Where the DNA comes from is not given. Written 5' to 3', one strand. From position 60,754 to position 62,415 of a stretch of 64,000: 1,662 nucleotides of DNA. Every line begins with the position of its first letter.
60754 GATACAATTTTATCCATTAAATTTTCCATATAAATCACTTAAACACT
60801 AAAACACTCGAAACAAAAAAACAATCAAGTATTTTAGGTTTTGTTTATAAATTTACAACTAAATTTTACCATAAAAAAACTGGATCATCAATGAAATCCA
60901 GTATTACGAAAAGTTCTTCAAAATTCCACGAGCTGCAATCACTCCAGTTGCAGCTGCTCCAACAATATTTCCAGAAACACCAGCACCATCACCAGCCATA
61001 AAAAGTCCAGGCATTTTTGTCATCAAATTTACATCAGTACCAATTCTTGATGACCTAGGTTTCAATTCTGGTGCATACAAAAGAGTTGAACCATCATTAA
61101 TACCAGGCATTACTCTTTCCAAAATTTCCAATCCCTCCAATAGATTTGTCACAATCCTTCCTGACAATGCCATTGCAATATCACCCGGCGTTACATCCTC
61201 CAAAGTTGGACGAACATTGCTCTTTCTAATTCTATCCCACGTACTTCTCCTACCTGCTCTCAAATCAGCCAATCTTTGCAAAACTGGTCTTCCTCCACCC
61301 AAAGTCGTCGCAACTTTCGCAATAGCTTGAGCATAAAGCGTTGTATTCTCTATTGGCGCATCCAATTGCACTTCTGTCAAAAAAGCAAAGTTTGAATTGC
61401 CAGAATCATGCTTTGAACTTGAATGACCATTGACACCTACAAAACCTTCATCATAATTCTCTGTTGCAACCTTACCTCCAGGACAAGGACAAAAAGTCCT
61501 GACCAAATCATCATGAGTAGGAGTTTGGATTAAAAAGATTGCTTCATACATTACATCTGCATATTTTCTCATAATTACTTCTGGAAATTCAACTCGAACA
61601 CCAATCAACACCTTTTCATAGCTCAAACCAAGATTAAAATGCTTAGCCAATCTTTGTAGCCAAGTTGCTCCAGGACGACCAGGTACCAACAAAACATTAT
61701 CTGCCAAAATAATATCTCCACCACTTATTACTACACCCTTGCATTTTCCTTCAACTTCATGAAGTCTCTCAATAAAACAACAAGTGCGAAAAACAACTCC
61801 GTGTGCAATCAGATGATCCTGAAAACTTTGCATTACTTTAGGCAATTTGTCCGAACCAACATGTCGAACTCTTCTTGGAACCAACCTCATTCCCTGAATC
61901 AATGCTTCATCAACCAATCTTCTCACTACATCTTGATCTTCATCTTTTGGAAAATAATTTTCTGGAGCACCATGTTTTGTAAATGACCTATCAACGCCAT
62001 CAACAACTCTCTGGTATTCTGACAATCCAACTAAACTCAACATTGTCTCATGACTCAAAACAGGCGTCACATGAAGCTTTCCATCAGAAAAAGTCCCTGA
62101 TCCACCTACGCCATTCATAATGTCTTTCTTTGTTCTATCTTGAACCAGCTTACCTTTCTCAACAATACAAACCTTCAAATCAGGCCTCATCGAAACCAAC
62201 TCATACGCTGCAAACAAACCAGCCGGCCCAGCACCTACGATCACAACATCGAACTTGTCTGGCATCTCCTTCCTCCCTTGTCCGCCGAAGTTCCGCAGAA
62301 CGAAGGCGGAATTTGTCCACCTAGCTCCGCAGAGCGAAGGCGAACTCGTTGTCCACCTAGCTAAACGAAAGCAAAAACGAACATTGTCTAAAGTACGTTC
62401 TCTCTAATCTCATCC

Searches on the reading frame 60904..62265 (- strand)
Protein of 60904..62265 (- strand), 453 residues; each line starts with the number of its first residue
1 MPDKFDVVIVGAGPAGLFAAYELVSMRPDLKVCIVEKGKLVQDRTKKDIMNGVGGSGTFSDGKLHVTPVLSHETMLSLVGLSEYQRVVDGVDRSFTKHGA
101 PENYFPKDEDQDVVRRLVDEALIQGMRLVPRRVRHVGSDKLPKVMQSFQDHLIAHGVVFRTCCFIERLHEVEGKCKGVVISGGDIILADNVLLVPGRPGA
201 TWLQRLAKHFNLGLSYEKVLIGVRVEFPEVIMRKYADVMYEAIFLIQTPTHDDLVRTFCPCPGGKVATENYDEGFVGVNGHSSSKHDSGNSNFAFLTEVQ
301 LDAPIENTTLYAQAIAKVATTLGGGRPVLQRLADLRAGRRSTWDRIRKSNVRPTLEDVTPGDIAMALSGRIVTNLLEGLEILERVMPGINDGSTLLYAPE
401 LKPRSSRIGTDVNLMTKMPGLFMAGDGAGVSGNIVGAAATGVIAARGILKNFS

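Call 13: search_protein_families(library=pfam, proteins=[window:60904-62265:-])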
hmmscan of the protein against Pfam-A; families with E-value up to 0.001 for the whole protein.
window:60904-62265:- (453 aa): 10 families
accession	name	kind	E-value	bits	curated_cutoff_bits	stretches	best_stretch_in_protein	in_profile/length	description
PF21688.3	FAD-depend_C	-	2.1e-15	57.9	27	1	239-400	29-194/197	FAD-dependent protein, C-terminal domain-like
PF07992.20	Pyr_redox_2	-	2.4e-10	40.8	26.1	1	5-41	1-36/291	Pyridine nucleotide-disulphide oxidoreductase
PF00890.30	FAD_binding_2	-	1.1e-07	31.8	20.4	1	6-40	1-33/414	FAD binding domain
PF01946.23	Thi4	-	1.3e-07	31.5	26.2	1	5-37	18-49/235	Thi4 family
PF01266.30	DAO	-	3.6e-07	30.5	27.9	1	6-42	1-35/353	FAD dependent oxidoreductase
PF05834.18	Lycopene_cycl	-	9.3e-07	28.7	23.4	1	6-41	1-36/380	Lycopene cyclase protein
PF01134.28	GIDA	-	2e-06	27.6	22.1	0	413-448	348-383/391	Glucose inhibited division protein A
PF03486.20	HI0933_like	-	1.4e-05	25.1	50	1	6-55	2-46/244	HI0933-like protein Rossmann domain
PF13738.12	Pyr_redox_3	-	0.00039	20.2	30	1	8-42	1-34/305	Pyridine nucleotide-disulphide oxidoreductase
PF13450.12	NAD_binding_8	-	0.00041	21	21.9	1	9-38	1-28/68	NAD(P)-binding Rossmann-like domain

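Call 14: find_encoding_contigs(protein=window:60904-62265:-, flank=3000, max_places=10)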
Protein window:60904-62265:- (453 aa): 1 contig read that carries it; 1 place shown.
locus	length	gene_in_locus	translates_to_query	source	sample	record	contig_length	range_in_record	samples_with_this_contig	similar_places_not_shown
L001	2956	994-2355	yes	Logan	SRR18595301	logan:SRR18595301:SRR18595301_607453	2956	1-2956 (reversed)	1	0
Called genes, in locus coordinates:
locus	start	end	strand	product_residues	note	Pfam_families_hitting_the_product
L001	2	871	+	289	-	?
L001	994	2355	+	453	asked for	PF00890:FAD_binding_2 (faint), PF01134:GIDA (faint), PF01266:DAO (faint), PF01946:Thi4, PF03486:HI0933_like (faint), PF05834:Lycopene_cycl (weak), PF07992:Pyr_redox_2 (faint), PF21688:FAD-depend_C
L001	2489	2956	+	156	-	?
